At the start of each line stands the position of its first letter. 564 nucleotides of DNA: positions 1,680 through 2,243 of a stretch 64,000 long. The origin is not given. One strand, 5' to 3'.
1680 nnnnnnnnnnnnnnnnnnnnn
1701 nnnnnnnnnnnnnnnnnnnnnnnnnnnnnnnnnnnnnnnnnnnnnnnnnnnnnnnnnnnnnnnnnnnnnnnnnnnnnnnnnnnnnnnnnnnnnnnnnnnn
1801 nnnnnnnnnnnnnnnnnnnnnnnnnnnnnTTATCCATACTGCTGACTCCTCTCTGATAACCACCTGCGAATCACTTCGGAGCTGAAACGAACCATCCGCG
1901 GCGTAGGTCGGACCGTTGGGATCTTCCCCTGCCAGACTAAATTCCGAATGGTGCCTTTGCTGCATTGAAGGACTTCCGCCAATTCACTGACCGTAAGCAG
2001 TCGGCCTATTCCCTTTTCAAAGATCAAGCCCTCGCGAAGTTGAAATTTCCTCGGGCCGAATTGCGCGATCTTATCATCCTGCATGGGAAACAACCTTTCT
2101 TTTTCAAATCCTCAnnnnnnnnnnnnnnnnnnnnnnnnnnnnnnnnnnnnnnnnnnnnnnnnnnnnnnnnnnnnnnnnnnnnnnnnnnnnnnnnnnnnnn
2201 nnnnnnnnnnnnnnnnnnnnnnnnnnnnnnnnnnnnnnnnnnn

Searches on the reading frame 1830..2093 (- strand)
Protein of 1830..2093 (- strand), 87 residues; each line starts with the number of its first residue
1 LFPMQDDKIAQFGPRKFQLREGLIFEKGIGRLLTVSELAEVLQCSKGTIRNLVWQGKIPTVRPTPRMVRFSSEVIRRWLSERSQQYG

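Call 3: search_protein_families(library=pfam, proteins=[window:1830-2093:-], max_evalue=0.1)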
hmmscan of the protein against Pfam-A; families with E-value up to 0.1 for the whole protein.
window:1830-2093:- (87 aa): 8 families
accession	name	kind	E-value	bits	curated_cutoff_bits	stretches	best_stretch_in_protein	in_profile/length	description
PF12728.13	HTH_17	-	3.6e-13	50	27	1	32-83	1-51/51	Helix-turn-helix domain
PF00376.29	MerR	-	0.0071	16.6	28.2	1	34-63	1-31/38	MerR family regulatory protein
PF04545.22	Sigma70_r4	-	0.014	15.3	24.1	1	30-52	18-40/50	Sigma-70, region 4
PF08220.18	HTH_DeoR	-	0.016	15.3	21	1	33-51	15-33/57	DeoR-like helix-turn-helix domain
PF13411.12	MerR_1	-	0.022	15.3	21.6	1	34-76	2-44/69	MerR HTH family regulatory protein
PF13551.12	HTH_29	-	0.048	14.2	28.1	0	32-52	13-32/64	Winged helix-turn helix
PF13384.12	HTH_23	-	0.05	13.9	24.6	0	33-52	18-37/50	Homeodomain-like domain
PF08279.18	HTH_11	-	0.084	13.2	25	0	33-51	16-34/55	HTH domain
